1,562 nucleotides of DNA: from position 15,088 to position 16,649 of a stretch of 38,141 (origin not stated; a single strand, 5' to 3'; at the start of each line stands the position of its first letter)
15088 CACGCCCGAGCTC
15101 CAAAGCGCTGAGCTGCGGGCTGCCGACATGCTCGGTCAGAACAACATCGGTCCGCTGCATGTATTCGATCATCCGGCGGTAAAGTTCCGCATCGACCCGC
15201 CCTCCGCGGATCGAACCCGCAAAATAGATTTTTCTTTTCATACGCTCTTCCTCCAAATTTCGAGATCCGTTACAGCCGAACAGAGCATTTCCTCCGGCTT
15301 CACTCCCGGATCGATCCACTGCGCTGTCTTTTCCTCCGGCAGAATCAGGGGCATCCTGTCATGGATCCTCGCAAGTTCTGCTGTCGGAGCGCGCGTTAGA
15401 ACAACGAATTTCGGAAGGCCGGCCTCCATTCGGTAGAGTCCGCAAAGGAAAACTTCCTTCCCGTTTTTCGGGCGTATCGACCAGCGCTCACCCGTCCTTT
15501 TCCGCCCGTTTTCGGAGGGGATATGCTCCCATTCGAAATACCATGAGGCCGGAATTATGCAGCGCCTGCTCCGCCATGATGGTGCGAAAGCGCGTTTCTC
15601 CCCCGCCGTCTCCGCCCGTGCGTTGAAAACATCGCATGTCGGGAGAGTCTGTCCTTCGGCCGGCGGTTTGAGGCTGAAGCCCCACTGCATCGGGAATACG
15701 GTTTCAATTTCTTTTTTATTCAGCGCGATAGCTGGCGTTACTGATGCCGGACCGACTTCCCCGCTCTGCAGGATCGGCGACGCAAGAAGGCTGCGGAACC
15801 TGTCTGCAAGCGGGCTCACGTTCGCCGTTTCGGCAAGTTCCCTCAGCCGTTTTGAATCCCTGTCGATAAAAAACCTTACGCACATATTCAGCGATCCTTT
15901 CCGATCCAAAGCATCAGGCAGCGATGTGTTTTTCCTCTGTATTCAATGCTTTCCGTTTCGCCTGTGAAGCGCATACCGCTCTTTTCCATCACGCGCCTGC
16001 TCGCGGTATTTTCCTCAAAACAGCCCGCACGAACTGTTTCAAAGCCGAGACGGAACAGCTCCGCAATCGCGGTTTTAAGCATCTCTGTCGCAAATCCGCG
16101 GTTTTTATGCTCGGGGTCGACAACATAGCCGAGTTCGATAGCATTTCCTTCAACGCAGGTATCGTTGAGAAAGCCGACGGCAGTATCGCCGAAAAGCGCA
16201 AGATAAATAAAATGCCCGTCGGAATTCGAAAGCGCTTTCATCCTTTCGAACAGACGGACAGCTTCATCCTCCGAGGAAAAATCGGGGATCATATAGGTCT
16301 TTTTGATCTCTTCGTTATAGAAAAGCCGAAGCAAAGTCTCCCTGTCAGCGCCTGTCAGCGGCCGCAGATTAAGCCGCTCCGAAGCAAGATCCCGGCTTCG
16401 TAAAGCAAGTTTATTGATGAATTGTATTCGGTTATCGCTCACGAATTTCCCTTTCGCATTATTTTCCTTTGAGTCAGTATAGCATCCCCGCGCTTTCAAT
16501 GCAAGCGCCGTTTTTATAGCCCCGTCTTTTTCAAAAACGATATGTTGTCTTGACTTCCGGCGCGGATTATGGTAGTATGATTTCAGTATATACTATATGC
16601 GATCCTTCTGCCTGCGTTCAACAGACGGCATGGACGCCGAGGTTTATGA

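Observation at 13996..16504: Tight four-gene operon joining an SRAP abasic-site sensor to a DNPH1-like nucleotide N-hydrolase, a GNAT and an SDR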

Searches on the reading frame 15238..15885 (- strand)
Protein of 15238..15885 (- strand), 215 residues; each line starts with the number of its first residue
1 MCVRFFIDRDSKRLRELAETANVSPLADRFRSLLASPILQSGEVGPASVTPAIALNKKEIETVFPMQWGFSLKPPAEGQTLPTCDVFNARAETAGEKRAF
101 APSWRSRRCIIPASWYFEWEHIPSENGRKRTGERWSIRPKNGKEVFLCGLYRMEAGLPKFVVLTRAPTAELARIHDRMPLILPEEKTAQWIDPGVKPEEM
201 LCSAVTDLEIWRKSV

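Call 4: search_protein_families(library=pfam, proteins=[window:15238-15885:-], max_evalue=0.01)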
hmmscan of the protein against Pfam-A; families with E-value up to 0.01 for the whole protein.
window:15238-15885:- (215 aa): 1 family
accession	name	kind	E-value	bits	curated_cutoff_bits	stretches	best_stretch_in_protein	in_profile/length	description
PF02586.19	SRAP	-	1.3e-33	116.8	27.1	1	1-199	1-189/214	SOS response associated peptidase (SRAP)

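Call 7: search_protein_families(library=ncbifam, proteins=[window:15238-15885:-], max_evalue=0.01)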
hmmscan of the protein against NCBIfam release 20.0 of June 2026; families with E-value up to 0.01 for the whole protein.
window:15238-15885:- (215 aa): 1 family
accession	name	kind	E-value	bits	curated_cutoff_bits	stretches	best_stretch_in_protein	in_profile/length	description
NF007413.0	PRK09951.1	subfamily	3e-13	49.6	349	1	63-199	56-184/222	hypothetical protein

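Call 16: find_homologous_proteins(query=window:15238-15885:-, max_evalue=0.00001)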
Query window:15238-15885:- (215 aa): 1030 proteins with E <= 0.00001 among 1383 candidates; the best 120 are listed.
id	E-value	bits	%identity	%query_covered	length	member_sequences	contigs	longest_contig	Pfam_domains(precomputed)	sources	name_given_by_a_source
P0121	1.4e-142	491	100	100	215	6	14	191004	PF02586.20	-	-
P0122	6.6e-101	354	79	89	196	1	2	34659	PF02586.20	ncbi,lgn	-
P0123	2.6e-78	281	59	98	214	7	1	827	PF02586.20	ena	-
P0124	7.7e-74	266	55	99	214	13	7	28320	PF02586.20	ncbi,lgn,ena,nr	ncbi:MAG: SOS response-associated peptidase family protein [Clostridia bacterium]|nr:SOS response-as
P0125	3.8e-73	264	56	99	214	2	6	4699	PF02586.20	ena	-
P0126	6.7e-69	250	51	99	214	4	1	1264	PF02586.20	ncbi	-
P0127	5.2e-67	244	51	99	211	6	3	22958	PF02586.20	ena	-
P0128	2.0e-65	238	53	97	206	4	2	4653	PF02586.20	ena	-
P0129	2.5e-64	235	50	99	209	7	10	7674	PF02586.20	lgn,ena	-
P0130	2.0e-63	232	51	98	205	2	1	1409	PF02586.20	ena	-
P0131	3.5e-62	228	52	98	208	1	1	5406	PF02586.20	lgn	-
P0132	4.4e-62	228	52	97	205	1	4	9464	PF02586.20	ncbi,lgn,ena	-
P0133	4.5e-62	227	50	100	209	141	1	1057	PF02586.20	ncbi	-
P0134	7.0e-62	227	51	97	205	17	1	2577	PF02586.20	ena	-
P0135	1.5e-61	226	51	97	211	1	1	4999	PF02586.20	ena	-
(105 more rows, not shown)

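Call 17: find_encoding_contigs(protein=P0121, flank=6000, max_places=10)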
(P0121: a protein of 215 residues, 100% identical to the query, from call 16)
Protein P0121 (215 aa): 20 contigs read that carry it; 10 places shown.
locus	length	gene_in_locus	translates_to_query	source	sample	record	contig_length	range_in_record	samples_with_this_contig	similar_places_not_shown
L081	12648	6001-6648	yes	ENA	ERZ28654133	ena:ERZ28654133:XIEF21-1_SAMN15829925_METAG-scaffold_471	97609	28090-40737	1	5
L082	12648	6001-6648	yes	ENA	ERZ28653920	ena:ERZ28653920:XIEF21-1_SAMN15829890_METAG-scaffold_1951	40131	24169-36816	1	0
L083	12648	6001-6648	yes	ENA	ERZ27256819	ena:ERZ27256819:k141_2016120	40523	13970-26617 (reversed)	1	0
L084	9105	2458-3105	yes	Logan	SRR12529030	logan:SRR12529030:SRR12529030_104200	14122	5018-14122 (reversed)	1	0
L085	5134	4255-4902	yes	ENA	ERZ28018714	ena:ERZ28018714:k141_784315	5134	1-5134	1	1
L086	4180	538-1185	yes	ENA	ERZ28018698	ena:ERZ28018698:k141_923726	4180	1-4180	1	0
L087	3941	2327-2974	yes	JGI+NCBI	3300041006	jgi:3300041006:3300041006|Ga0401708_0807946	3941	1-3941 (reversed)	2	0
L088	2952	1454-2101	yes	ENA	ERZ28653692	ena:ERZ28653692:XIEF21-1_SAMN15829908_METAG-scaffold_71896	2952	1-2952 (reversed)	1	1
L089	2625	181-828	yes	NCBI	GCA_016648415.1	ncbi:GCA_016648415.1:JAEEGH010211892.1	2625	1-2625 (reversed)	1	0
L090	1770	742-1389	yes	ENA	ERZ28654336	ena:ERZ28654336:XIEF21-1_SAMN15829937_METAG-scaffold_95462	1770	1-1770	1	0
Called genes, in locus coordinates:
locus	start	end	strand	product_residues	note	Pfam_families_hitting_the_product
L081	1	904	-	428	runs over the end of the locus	-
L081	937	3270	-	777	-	PF00069:Pkinase, PF07714:PK_Tyr_Ser-Thr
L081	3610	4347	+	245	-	PF00376:MerR, PF12728:HTH_17 (faint), PF13411:MerR_1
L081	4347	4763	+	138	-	PF09719:C_GCAxxG_C_C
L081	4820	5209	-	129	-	-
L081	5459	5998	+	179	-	PF13302:Acetyltransf_3, PF00583:Acetyltransf_1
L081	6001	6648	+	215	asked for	PF02586:SRAP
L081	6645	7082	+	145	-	PF05014:Nuc_deoxyrib_tr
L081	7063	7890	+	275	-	PF00106:adh_short, PF01370:Epimerase, PF08659:KR (weak), PF13561:adh_short_C2, PF23441:SDR (weak)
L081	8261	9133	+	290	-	PF12799:LRR_4 (weak), PF00404:Dockerin_1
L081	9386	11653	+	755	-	PF00069:Pkinase, PF07714:PK_Tyr_Ser-Thr, PF25390:WD40_RLD, PF13540:RCC1_2 (weak)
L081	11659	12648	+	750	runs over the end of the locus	PF00069:Pkinase, PF07714:PK_Tyr_Ser-Thr, PF13540:RCC1_2 (faint), PF25390:WD40_RLD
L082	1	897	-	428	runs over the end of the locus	-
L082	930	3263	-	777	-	PF00069:Pkinase, PF07714:PK_Tyr_Ser-Thr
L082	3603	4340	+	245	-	PF00376:MerR, PF12728:HTH_17 (faint), PF13411:MerR_1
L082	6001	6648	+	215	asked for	PF02586:SRAP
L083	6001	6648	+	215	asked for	PF02586:SRAP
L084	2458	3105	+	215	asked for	PF02586:SRAP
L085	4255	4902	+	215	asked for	PF02586:SRAP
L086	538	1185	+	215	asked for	PF02586:SRAP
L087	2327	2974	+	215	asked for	PF02586:SRAP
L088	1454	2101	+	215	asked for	PF02586:SRAP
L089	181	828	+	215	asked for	PF02586:SRAP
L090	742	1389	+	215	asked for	PF02586:SRAP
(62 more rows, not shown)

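Call 18: find_encoding_contigs(protein=P0124, flank=5000, max_places=6)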
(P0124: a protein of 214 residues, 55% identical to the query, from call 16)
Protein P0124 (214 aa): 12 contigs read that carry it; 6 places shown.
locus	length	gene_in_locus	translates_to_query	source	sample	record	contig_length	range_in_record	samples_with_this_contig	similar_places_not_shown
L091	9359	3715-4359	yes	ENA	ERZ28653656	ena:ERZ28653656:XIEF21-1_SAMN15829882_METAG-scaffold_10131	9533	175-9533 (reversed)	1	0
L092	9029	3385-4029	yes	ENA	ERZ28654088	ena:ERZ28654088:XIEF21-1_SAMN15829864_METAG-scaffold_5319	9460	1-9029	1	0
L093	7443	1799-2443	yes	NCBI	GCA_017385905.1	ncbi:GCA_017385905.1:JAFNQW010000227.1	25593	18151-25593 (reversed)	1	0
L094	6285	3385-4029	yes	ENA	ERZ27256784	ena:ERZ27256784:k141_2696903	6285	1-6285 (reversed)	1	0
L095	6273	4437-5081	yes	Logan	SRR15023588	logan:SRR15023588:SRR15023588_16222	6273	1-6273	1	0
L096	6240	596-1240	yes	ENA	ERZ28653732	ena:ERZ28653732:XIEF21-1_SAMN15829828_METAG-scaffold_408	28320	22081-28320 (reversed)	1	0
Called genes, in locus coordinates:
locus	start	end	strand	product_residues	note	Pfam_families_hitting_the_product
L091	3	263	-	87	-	?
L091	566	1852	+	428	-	-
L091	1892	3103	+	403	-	-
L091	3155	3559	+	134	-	PF09719:C_GCAxxG_C_C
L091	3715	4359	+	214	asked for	PF02586:SRAP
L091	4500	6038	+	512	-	-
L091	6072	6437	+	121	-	-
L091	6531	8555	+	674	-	PF06874:FBPase_2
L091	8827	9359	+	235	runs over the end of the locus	?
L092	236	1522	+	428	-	-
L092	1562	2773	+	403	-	-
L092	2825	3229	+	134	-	PF09719:C_GCAxxG_C_C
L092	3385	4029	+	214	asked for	PF02586:SRAP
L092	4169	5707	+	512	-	-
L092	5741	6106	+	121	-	-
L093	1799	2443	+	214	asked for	PF02586:SRAP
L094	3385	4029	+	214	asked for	PF02586:SRAP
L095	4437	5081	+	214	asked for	PF02586:SRAP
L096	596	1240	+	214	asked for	PF02586:SRAP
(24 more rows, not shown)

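Call 25: find_related_loci(query=A2, collection=metagenome_contigs, flank=4000)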
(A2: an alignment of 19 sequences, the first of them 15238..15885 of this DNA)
Query A2 (215 aa) in metagenome_contigs; peptide patterns used: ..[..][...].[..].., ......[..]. (x = any residue, [..] = any of these).
598 stretches matched a pattern (row limit reached: there are more); 546 encode a relative of the query (tblastn E <= 1e-3); the best 80 are kept; 80 distinct loci.
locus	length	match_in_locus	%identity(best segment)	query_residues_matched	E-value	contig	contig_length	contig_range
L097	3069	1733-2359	50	1-212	2e-70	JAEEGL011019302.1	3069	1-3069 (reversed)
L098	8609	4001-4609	52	1-210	6e-69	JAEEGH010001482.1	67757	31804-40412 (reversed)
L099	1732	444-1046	50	1-208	2e-71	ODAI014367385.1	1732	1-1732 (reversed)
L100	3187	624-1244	51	1-215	4e-68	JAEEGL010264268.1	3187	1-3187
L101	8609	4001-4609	51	1-210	2e-67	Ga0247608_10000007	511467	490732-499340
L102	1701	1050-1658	50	1-210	3e-69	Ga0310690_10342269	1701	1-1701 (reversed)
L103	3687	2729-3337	48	1-210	5e-66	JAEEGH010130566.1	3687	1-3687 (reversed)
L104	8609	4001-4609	50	1-210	1e-65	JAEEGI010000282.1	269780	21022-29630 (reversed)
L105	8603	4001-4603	48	1-208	7e-65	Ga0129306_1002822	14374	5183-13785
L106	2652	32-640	48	1-210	2e-65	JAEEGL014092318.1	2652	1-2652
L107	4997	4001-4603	46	1-208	8e-64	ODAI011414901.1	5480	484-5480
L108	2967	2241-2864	46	1-215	5e-64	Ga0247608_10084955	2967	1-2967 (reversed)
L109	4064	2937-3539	47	1-208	2e-63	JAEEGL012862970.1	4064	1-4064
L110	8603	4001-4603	45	1-208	8e-63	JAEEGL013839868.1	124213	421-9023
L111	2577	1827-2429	48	1-208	2e-63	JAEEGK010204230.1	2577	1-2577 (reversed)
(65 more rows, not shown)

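Call 43: search_solved_structures(query=window:15238-15885:-, max_evalue=0.001, show_alignments=1)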
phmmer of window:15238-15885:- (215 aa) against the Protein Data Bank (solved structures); distinct sequences matched with E-value up to 0.001: 10.
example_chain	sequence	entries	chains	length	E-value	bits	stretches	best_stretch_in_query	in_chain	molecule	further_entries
6nuh_A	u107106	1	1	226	1.9e-10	43.9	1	63-199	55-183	SOS response-associated peptidase YedK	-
6kbs_B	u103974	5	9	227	1.9e-10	43.9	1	63-199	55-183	SOS response-associated protein | SOS response-associated peptidase YedK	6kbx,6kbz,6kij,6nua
8d2m_A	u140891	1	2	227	1.9e-10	43.9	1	63-199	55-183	Abasic site processing protein YedK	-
6kcq_B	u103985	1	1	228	1.9e-10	43.9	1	63-199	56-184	SOS response-associated protein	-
2icu_A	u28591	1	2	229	2e-10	43.9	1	63-199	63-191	Hypothetical protein yedK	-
6kbu_B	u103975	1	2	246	2.3e-10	43.7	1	63-199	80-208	SOS response-associated protein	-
5ko9_A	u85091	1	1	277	2.5e-08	37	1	62-128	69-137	Embryonic stem cell-specific 5-hydroxymethylcytosine-binding protein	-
6oe7_A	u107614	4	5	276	2.5e-08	37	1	62-128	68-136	Embryonic stem cell-specific 5-hydroxymethylcytosine-binding protein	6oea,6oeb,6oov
2f20_A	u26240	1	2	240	8.3e-08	35.3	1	86-200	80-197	conserved hypothetical protein, with conserved domain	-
2bdv_A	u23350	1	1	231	5.9e-05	26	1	105-195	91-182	phage-related conserved hypothetical protein, BB2244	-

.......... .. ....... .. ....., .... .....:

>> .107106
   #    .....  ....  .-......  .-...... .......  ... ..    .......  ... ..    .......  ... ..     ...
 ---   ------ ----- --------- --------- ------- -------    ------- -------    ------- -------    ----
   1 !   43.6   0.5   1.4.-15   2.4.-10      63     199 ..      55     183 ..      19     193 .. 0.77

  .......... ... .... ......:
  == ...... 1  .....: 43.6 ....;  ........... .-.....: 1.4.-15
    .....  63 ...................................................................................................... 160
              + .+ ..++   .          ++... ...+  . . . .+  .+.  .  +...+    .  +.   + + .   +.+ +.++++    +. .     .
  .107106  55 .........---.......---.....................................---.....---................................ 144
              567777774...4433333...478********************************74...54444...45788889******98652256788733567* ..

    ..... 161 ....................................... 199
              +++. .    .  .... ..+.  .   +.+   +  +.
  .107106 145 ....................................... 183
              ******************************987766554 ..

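Call 45: find_encoding_contigs(protein=P0123, flank=5000, max_places=4)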
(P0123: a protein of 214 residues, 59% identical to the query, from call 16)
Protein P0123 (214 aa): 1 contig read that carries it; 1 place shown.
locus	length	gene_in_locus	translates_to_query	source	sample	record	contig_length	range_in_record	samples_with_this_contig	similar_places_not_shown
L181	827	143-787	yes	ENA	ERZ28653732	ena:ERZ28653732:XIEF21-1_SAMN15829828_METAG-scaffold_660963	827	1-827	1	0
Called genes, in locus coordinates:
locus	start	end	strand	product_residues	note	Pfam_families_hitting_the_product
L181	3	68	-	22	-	?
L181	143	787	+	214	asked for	PF02586:SRAP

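Call 46: find_encoding_contigs(protein=P0125, flank=4000, max_places=3)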
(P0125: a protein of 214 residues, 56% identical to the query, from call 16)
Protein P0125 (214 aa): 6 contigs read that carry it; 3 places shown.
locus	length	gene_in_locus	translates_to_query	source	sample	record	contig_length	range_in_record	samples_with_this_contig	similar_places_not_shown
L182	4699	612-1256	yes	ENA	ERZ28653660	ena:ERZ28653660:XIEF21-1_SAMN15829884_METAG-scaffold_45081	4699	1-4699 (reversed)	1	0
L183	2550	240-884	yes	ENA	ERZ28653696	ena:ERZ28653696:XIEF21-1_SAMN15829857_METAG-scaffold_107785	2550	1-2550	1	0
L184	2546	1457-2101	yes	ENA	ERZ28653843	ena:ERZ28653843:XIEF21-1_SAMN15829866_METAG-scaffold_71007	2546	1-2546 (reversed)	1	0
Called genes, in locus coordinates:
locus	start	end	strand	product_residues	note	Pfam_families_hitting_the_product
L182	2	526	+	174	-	?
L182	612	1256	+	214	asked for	PF02586:SRAP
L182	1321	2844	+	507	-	PF13623:SurA_N_2 (weak)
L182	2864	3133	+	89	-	PF01479:S4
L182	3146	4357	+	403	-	PF01128:IspD, PF12804:NTP_transf_3, PF02542:YgbB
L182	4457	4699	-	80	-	?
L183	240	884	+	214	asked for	PF02586:SRAP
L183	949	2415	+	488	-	-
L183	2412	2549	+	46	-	?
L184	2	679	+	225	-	?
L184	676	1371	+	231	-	PF04973:NMN_transporter (weak)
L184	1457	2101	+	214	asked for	PF02586:SRAP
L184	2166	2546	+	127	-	?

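Call 47: find_encoding_contigs(protein=P0127, flank=4000, max_places=3)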
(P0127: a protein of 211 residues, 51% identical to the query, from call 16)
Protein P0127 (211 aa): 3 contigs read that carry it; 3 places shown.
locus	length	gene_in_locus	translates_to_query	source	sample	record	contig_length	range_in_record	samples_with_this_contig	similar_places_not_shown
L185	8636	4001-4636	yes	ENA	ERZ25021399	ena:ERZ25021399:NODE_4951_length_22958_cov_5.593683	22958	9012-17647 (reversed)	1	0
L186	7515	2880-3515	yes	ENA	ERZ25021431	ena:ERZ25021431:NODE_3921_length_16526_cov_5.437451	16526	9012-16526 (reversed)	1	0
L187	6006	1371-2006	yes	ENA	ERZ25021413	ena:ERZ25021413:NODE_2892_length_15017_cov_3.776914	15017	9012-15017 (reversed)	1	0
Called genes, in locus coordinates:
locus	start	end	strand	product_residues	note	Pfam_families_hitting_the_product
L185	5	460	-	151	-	-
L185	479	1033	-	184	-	PF02452:PemK_toxin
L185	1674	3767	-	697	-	-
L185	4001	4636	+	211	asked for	PF02586:SRAP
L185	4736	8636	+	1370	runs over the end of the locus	PF13271:DUF4062, PF24883:NPHP3_N (weak)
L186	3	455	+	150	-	?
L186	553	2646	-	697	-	-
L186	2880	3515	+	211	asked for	PF02586:SRAP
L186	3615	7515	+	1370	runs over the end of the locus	PF13271:DUF4062, PF24883:NPHP3_N (weak)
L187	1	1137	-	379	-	?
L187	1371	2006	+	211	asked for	PF02586:SRAP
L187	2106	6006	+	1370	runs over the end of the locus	PF13271:DUF4062, PF24883:NPHP3_N (weak)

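Call 48: find_encoding_contigs(protein=P0128, flank=4000, max_places=3)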
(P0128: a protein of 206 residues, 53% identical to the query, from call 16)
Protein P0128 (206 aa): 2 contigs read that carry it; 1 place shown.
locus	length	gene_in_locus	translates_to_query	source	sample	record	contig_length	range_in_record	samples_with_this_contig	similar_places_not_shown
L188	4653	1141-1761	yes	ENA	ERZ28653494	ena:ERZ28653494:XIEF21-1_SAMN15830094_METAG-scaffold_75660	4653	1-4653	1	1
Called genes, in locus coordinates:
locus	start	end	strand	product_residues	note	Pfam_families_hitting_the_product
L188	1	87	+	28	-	?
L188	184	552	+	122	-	PF01880:Desulfoferrodox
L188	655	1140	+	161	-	PF13302:Acetyltransf_3, PF00583:Acetyltransf_1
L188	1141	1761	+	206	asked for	PF02586:SRAP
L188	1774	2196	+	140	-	PF05014:Nuc_deoxyrib_tr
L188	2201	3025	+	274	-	PF00106:adh_short, PF04321:RmlD_sub_bind (weak), PF08659:KR, PF01370:Epimerase, PF13561:adh_short_C2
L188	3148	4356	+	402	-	PF00560:LRR_1 (faint), PF12799:LRR_4 (weak), PF00404:Dockerin_1 (weak)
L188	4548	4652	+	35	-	?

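Call 61: search_protein_families(library=padloc, proteins=[window:15238-15885:-], max_evalue=0.001)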
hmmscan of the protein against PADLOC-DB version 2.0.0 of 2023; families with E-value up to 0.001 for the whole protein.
window:15238-15885:- (215 aa): 0 families

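Call 62: search_protein_families(library=phrogs, proteins=[window:15238-15885:-], max_evalue=0.001)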
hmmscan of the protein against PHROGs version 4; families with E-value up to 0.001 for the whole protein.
window:15238-15885:- (215 aa): 1 family
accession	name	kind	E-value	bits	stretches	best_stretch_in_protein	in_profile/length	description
phrog_1599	-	unknown function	3.9e-34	119.1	1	34-201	26-190/225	-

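Call 73: find_related_loci(query=A2, collection=viral_contigs, flank=4000)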
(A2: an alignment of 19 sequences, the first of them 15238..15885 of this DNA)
Query A2 (215 aa) in viral_contigs; peptide patterns used: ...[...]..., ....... (x = any residue, [..] = any of these).
41 stretches matched a pattern; 26 encode a relative of the query (tblastn E <= 1e-3); 26 distinct loci.
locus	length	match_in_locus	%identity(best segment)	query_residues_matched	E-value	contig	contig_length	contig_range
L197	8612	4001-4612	41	1-208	2e-45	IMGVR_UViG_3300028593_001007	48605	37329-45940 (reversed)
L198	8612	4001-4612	40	1-208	7e-44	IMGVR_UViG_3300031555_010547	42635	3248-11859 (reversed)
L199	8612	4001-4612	40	1-208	7e-44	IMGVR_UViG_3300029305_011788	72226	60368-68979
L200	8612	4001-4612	39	1-208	8e-43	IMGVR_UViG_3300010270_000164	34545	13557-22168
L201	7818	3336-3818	29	1-192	4e-22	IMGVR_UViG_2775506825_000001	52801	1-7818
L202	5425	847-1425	28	1-209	8e-22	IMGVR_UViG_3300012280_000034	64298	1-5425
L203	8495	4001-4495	29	1-191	2e-21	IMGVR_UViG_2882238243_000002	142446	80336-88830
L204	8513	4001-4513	26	1-191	3e-20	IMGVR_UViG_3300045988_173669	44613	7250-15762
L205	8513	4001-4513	26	1-191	3e-20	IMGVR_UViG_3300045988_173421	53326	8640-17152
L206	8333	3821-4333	26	1-191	3e-20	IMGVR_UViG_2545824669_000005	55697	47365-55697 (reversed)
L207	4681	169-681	26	1-191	3e-20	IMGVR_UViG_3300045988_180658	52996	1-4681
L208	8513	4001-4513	25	1-191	3e-19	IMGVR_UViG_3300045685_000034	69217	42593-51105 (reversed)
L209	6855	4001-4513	25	1-191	3e-19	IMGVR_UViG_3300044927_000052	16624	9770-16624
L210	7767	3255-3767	25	1-191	3e-19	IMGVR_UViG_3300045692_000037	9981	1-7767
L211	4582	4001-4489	25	1-191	6e-18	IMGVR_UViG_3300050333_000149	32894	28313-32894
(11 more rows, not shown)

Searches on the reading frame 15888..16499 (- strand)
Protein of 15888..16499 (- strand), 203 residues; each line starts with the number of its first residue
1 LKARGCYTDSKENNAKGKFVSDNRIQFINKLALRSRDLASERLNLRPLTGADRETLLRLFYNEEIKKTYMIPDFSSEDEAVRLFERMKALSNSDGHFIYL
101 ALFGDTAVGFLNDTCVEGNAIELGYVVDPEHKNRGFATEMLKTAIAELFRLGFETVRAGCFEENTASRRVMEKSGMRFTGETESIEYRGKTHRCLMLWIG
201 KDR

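Call 4: search_protein_families(library=pfam, proteins=[window:15888-16499:-], max_evalue=0.01)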
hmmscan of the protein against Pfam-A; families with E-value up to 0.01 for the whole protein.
window:15888-16499:- (203 aa): 7 families
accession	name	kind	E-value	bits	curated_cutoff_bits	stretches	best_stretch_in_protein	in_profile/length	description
PF13302.13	Acetyltransf_3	-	9.2e-24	85.1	25.4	1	42-177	1-138/138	Acetyltransferase (GNAT) domain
PF00583.31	Acetyltransf_1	-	4.7e-13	49.9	20.7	1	76-176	16-116/116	Acetyltransferase (GNAT) family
PF08445.16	FR47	-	6.8e-05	23.2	22.1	1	113-179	14-80/86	FR47-like protein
PF13508.13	Acetyltransf_7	-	0.00012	22.8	27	1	96-156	3-65/84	Acetyltransferase (GNAT) domain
PF13420.13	Acetyltransf_4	-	0.00013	22.4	24.3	1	48-189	4-147/155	Acetyltransferase (GNAT) domain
PF13673.13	Acetyltransf_10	-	0.00072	20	23.6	1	85-182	20-113/128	Acetyltransferase (GNAT) domain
PF13523.12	Acetyltransf_8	-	0.0026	17.8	27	0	126-182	85-143/145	Acetyltransferase (GNAT) domain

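Call 7: search_protein_families(library=ncbifam, proteins=[window:15888-16442:-], max_evalue=0.01)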
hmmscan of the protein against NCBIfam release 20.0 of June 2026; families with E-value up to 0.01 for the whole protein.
window:15888-16442:- (184 aa): 4 families
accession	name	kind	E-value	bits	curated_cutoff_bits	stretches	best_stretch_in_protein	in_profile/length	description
TIGR01575.1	rimI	equivalog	0.00072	19.7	86.4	1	76-160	31-115/132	ribosomal protein S18-alanine N-acetyltransferase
NF040503.1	resist_ArsN1a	equivalog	0.0016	18.2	170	1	93-162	70-138/159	arsinothricin resistance N-acetyltransferase ArsN1 family A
NF058543.1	ActPatMycb56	equivalog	0.0025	16.7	460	1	7-162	124-279/317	acetyltransferase Pat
NF007539.0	PRK10151.1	equivalog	0.0067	16.1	184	1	57-169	47-162/179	50S ribosomal protein L7/L12-serine acetyltransferase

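Call 60: search_solved_structures(query=window:15888-16442:-, max_evalue=0.001)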
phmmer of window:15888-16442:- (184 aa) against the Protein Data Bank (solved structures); distinct sequences matched with E-value up to 0.001: 2.
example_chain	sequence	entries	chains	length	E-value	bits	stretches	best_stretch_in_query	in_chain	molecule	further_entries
3fbu_A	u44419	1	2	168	5.7e-08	36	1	21-162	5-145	Acetyltransferase, GNAT family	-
3pzj_A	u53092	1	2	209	6.1e-06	29.4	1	20-163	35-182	Probable acetyltransferases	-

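Call 61: search_protein_families(library=padloc, proteins=[window:15888-16442:-], max_evalue=0.001)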
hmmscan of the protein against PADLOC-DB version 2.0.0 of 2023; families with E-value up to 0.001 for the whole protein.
window:15888-16442:- (184 aa): 0 families
